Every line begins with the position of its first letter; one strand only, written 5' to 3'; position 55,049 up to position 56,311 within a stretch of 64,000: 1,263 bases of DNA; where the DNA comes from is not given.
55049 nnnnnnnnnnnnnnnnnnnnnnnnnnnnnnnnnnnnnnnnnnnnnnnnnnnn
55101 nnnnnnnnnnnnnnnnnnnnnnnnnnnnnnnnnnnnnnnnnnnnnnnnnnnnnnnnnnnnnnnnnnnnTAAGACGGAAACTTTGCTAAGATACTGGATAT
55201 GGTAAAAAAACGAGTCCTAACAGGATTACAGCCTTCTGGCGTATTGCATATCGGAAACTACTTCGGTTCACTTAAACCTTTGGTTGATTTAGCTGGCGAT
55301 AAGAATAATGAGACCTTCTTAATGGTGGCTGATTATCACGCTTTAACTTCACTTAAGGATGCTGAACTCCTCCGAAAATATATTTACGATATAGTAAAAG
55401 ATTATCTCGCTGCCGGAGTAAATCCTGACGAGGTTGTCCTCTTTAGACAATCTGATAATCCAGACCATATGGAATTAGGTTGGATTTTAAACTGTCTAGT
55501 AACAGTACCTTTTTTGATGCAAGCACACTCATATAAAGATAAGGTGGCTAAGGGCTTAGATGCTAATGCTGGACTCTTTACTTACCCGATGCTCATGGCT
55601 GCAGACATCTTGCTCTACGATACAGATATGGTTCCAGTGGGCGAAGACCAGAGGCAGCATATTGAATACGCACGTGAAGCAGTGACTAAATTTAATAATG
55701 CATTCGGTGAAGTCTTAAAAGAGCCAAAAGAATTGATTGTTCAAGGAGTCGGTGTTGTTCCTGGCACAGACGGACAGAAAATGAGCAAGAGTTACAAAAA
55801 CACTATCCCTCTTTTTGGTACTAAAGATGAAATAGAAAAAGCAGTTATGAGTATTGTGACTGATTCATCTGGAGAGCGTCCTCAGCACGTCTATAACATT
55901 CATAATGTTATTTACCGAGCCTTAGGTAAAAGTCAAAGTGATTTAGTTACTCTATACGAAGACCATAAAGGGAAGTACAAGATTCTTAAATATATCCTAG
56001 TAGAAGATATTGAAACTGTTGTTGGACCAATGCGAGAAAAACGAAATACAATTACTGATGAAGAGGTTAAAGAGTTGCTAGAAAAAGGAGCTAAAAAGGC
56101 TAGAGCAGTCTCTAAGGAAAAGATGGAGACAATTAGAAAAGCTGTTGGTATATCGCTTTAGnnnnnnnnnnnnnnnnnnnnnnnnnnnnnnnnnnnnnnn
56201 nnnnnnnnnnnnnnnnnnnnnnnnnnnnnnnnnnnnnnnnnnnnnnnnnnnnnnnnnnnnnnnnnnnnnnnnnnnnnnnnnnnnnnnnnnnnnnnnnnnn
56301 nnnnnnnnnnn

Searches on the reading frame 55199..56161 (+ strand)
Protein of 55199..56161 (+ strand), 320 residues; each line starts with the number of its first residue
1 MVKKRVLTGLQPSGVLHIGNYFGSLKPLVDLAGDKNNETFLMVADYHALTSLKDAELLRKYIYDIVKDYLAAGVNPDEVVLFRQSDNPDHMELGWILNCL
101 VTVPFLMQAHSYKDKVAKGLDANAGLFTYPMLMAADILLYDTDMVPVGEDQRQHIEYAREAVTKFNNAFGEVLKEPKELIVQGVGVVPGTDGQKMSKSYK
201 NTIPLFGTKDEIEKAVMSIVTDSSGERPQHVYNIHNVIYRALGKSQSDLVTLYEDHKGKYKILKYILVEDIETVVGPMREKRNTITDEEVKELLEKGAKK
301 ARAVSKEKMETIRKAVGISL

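Call 10: search_protein_families(library=ncbifam, proteins=[window:55199-56161:+])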
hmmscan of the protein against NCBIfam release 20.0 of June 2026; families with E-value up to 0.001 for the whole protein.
window:55199-56161:+ (320 aa): 10 families
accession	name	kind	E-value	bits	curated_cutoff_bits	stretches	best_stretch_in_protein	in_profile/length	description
NF009207.0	PRK12556.1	equivalog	1.1e-87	294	479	1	2-318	2-331/332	tryptophan--tRNA ligase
NF008923.0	PRK12284.1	equivalog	1.9e-80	270.8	597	1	3-318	2-331/431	tryptophan--tRNA ligase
TIGR00233.1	trpS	equivalog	5.5e-79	265.8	176.75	1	3-318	2-328/328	tryptophan--tRNA ligase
NF008922.0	PRK12283.1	equivalog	4.9e-60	203.5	572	2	1-171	1-173/400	tryptophan--tRNA ligase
NF008925.0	PRK12285.1-2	equivalog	4.7e-16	58.7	451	1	6-221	65-278/365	tryptophan--tRNA ligase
NF006330.0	PRK08560.1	equivalog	9.6e-14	51.1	220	1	3-236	32-265/342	tyrosine--tRNA ligase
NF008927.0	PRK12285.1-4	equivalog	2.6e-07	30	478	1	6-221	76-287/385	tryptophan--tRNA ligase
NF008926.0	PRK12285.1-3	equivalog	6.5e-07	28.6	320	1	5-169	67-232/429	tryptophan--tRNA ligase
TIGR00234.1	tyrS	equivalog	2.7e-05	23.5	113.8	1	4-225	36-274/406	tyrosine--tRNA ligase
NF008928.0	PRK12285.1-5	equivalog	0.00022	19.9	891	1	6-164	95-251/530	tryptophan--tRNA ligase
